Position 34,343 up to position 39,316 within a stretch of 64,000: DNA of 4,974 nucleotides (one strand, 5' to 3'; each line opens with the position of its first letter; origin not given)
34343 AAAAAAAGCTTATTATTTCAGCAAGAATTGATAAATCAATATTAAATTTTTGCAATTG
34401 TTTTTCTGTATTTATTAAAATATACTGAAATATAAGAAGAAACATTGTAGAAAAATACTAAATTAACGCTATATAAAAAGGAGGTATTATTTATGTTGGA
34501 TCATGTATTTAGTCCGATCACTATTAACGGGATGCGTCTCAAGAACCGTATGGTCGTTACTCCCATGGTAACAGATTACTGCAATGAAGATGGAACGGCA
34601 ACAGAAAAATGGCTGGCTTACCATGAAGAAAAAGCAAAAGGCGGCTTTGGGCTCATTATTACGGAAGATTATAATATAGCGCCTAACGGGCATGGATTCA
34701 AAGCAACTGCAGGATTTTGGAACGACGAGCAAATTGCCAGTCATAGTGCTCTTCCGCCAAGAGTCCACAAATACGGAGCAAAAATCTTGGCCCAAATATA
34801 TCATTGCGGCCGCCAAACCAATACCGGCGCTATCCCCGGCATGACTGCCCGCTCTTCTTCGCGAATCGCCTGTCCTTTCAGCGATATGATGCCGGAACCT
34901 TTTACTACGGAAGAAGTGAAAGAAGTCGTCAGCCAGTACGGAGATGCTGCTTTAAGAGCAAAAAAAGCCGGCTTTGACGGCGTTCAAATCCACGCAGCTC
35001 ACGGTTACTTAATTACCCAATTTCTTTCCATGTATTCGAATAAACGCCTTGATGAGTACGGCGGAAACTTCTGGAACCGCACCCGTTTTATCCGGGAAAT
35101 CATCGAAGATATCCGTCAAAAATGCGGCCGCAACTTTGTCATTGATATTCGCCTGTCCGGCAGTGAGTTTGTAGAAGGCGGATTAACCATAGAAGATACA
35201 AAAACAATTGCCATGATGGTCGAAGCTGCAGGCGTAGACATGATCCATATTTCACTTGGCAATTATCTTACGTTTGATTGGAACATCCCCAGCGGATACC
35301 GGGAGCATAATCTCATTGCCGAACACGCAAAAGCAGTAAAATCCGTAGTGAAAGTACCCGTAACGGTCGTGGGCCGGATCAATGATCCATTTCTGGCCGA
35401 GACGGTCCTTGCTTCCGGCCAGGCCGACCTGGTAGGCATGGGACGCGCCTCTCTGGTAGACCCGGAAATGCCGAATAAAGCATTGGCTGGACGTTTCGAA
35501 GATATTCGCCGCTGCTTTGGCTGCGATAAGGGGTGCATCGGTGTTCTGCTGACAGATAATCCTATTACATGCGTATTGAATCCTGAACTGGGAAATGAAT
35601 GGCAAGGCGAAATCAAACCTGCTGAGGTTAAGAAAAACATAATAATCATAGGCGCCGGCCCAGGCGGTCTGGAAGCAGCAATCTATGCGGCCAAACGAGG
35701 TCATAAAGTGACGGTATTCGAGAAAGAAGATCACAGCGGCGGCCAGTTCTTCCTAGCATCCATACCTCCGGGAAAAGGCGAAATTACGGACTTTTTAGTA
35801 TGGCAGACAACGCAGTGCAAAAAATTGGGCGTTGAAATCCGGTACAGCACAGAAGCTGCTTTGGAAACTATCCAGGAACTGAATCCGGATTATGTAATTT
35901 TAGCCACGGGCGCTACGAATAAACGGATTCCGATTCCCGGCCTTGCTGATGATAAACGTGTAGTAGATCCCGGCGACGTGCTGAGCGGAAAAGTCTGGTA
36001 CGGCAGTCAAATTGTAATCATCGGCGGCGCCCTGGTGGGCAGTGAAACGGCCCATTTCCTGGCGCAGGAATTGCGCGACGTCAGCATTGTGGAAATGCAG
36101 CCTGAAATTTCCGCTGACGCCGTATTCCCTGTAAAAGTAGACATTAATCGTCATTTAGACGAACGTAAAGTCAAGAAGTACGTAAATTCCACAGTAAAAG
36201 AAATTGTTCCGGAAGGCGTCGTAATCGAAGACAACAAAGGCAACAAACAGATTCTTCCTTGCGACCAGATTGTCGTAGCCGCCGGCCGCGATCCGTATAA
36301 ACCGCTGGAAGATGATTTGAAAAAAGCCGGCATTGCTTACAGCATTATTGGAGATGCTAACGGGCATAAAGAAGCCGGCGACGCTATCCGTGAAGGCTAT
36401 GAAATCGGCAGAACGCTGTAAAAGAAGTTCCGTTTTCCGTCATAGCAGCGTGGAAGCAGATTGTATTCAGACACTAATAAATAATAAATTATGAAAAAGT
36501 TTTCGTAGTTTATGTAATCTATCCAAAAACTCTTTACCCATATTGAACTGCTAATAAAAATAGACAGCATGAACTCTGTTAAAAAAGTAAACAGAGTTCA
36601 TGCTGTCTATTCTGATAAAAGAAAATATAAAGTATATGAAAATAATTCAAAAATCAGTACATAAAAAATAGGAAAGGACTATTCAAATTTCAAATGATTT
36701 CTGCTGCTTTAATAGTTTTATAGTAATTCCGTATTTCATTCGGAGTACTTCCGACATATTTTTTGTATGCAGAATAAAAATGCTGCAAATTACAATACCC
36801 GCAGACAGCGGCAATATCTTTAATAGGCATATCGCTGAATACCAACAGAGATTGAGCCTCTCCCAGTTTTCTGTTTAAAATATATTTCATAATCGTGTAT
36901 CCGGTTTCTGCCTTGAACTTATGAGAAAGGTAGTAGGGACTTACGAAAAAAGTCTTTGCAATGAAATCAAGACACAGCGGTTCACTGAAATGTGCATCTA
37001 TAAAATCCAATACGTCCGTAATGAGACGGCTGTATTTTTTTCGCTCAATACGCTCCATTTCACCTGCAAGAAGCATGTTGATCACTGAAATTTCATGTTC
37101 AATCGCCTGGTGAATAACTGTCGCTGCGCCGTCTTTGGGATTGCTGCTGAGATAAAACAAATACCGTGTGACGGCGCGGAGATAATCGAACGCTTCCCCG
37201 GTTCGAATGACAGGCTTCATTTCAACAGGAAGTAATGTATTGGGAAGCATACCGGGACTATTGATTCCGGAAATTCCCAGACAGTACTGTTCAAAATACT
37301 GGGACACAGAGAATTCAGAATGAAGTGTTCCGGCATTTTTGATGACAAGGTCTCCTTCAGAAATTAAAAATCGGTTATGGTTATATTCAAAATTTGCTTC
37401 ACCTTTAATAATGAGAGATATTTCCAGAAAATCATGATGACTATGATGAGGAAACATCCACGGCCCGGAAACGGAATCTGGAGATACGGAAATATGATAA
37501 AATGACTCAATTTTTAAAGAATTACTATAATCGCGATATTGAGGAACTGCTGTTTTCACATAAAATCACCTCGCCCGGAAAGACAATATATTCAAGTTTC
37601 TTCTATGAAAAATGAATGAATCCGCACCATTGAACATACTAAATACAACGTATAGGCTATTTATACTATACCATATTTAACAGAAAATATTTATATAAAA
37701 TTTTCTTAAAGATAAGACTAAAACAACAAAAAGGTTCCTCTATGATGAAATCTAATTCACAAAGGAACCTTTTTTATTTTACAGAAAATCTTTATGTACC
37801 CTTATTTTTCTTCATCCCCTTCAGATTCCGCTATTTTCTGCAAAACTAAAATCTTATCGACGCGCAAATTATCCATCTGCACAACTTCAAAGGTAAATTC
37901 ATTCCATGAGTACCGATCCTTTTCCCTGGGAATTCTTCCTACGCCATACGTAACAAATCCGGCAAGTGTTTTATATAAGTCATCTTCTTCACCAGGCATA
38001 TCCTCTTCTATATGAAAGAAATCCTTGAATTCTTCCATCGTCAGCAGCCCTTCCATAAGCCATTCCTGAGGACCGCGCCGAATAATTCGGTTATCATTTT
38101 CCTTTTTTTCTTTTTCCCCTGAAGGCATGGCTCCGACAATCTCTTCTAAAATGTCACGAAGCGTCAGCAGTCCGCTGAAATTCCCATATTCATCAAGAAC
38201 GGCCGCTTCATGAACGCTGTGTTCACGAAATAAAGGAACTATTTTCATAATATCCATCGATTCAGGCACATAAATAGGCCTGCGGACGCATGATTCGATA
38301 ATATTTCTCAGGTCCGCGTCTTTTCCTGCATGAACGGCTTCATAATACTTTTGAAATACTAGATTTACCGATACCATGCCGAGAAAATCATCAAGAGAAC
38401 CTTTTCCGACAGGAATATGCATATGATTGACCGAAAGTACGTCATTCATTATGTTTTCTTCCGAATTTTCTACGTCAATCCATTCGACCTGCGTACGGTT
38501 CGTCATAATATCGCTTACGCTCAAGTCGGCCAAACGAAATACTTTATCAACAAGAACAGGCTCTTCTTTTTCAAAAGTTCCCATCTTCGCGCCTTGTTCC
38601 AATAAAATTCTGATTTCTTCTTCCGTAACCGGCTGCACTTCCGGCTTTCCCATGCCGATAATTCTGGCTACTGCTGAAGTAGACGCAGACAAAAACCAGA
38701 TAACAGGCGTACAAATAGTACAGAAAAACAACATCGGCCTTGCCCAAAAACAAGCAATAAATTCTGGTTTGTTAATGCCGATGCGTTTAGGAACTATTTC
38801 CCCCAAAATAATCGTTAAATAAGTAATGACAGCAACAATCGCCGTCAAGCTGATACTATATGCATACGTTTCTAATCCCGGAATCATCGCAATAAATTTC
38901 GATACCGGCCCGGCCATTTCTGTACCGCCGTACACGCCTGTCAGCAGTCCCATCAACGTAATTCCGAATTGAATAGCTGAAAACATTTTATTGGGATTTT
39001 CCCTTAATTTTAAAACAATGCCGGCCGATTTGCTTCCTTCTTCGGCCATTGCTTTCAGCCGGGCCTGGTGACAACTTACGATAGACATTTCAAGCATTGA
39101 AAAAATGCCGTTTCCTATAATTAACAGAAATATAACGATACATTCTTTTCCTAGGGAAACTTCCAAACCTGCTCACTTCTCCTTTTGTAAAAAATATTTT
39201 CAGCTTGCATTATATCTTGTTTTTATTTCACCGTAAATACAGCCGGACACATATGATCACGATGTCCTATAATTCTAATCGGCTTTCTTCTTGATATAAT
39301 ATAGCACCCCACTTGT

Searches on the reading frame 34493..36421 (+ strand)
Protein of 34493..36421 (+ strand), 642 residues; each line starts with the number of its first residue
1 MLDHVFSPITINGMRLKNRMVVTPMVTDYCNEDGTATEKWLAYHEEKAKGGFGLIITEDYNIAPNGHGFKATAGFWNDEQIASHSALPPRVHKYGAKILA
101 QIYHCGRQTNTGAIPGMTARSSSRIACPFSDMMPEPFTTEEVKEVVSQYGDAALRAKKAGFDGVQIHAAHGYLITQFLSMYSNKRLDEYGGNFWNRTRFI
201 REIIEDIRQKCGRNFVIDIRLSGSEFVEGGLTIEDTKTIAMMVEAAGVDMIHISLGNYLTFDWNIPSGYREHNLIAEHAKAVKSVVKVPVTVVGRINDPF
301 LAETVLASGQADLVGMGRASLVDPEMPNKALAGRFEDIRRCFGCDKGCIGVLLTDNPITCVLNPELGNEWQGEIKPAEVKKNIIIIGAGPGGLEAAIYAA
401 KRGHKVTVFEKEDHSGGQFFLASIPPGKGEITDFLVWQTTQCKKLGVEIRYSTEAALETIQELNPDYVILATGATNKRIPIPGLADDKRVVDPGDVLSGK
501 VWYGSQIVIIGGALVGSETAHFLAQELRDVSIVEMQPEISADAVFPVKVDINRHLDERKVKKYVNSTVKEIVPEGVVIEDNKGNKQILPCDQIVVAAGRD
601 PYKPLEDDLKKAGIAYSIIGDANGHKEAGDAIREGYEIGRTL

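Call 78: search_protein_families(library=pfam, proteins=[window:34493-36421:+], max_evalue=0.00001)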
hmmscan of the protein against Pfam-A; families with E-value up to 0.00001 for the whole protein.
window:34493-36421:+ (642 aa): 10 families
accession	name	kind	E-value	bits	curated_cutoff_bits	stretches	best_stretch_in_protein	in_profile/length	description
PF00724.26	Oxidored_FMN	-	4.5e-83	279.8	27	1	5-334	2-339/342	NADH:flavin oxidoreductase / NADH oxidase family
PF07992.20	Pyr_redox_2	-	9.9e-32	110.9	26.1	1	382-615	2-250/291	Pyridine nucleotide-disulphide oxidoreductase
PF13450.12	NAD_binding_8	-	3.5e-14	53.3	21.9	1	385-420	1-36/68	NAD(P)-binding Rossmann-like domain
PF00070.33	Pyr_redox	-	1.4e-13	51.6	22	0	382-415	1-34/82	Pyridine nucleotide-disulphide oxidoreductase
PF01266.30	DAO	-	2.9e-13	50.5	27.9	1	383-417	2-37/353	FAD dependent oxidoreductase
PF13738.12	Pyr_redox_3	-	2.4e-12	47.2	30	1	462-601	122-269/305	Pyridine nucleotide-disulphide oxidoreductase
PF03486.20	HI0933_like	-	1.3e-08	35.1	50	1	382-421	2-41/244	HI0933-like protein Rossmann domain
PF00890.30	FAD_binding_2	-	4.2e-08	33.2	20.4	1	383-423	2-42/414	FAD binding domain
PF12831.13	FAD_oxidored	-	6.4e-08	32.7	27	1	383-419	2-38/416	FAD dependent oxidoreductase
PF01946.23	Thi4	-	6.5e-06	26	26.2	0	380-418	17-56/235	Thi4 family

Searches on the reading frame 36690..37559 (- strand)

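Call 78: search_protein_families(library=pfam, proteins=[window:36690-37559:-], max_evalue=0.00001)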
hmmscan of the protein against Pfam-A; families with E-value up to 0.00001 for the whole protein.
window:36690-37559:- (289 aa): 3 families
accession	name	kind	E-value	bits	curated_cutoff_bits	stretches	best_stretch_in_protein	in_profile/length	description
PF12833.13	HTH_18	-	2.1e-21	76.4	33.6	1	200-278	1-79/80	Helix-turn-helix domain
PF00165.29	HTH_AraC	-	3.4e-17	62.5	26.6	1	243-278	8-42/42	Bacterial regulatory helix-turn-helix proteins, AraC family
PF02311.25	AraC_binding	-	3e-08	33.9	21.1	1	41-98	20-78/135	AraC-like ligand binding domain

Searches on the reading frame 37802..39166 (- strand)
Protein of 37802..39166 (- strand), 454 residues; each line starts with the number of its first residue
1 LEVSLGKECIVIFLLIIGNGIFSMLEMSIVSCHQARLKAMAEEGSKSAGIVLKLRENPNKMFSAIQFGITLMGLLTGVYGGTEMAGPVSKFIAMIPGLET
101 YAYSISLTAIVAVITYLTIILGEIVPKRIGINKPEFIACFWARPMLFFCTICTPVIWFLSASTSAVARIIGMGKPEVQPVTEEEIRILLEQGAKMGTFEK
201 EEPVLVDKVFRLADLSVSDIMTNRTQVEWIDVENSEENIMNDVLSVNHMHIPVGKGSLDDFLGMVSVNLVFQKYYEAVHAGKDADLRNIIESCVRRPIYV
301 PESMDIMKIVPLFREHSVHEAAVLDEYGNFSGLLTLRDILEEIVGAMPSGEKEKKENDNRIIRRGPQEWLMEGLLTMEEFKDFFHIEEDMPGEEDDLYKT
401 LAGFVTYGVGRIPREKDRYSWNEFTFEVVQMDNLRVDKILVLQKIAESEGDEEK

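Call 78: search_protein_families(library=pfam, proteins=[window:37802-39166:-], max_evalue=0.00001)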
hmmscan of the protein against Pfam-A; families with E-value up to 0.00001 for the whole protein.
window:37802-39166:- (454 aa): 3 families
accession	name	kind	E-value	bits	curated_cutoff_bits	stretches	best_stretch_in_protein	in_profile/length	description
PF01595.25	CNNM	-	1.7e-47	161.9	28.4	1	10-202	1-181/181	Cyclin M transmembrane N-terminal domain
PF03471.22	CorC_HlyC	-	2.9e-17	62.9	27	1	364-441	3-77/81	Transporter associated domain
PF00571.33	CBS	-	1.1e-09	38.9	24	1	294-344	6-56/57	CBS domain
